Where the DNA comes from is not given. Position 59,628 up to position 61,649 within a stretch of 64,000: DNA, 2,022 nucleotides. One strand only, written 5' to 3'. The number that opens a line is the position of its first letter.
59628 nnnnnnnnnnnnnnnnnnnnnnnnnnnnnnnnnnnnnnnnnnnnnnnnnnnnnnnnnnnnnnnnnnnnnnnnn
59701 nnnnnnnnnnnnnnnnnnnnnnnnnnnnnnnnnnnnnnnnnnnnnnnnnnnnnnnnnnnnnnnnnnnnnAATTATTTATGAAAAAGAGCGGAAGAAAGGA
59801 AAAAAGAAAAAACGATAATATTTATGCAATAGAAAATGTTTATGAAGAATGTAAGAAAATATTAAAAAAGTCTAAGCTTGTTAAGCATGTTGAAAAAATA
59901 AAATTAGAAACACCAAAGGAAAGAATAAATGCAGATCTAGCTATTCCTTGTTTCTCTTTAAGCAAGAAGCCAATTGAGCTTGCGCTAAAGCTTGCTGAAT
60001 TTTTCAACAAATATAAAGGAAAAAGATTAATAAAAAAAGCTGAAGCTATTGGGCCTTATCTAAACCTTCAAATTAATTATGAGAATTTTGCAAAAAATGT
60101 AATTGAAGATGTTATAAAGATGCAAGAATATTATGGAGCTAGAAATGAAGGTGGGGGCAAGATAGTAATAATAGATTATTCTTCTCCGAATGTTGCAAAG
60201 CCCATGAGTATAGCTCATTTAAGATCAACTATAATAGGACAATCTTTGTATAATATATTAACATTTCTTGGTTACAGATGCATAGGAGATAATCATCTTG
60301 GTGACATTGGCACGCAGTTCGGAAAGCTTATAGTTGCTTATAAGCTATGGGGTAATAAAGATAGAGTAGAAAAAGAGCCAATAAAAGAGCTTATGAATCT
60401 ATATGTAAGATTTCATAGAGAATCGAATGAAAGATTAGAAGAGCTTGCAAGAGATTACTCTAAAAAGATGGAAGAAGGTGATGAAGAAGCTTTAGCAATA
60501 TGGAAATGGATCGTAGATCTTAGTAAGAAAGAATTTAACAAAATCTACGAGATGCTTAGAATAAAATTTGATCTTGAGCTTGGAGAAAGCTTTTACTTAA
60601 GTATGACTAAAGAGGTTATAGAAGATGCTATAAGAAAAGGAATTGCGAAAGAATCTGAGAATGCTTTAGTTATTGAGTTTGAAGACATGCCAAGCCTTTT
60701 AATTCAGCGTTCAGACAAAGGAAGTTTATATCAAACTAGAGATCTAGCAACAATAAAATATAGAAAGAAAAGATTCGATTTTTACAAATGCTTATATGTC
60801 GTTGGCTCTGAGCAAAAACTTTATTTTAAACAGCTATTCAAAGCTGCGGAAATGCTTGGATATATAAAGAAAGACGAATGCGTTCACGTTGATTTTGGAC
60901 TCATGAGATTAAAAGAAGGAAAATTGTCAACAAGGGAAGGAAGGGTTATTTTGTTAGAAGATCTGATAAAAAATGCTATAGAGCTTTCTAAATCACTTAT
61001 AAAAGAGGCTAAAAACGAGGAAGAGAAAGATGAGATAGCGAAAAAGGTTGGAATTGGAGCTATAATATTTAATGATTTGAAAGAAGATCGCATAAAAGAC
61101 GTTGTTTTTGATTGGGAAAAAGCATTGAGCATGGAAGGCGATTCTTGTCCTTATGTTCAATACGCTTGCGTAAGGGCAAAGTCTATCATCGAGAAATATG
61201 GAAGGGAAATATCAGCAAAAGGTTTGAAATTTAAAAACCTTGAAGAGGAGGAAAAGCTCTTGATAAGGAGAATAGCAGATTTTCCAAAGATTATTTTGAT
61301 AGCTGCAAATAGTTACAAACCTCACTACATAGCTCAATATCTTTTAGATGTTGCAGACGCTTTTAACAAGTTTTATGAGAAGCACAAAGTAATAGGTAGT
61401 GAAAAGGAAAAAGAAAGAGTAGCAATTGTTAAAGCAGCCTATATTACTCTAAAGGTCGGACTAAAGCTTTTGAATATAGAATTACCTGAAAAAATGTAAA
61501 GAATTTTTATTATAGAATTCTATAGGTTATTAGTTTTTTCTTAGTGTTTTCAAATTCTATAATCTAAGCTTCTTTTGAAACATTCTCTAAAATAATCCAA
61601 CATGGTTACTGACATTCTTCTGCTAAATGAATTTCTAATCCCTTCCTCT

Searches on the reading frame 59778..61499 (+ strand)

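Call 108: search_protein_families(library=pfam, proteins=[window:59778-61499:+], max_evalue=0.0001)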
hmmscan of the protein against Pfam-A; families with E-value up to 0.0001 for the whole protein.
window:59778-61499:+ (573 aa): 3 families
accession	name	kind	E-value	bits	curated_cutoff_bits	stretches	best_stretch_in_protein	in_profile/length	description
PF00750.26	tRNA-synt_1d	-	9.2e-84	281.8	23.3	1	123-446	15-349/349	tRNA synthetases class I (R), catalytic domain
PF05746.21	DALR_1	-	7e-30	103.9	22.3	1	460-573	1-117/117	DALR anticodon binding domain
PF03485.21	Arg_tRNA_synt_N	-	3.8e-07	31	21.5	1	26-98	8-84/85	Arginyl tRNA synthetase N terminal domain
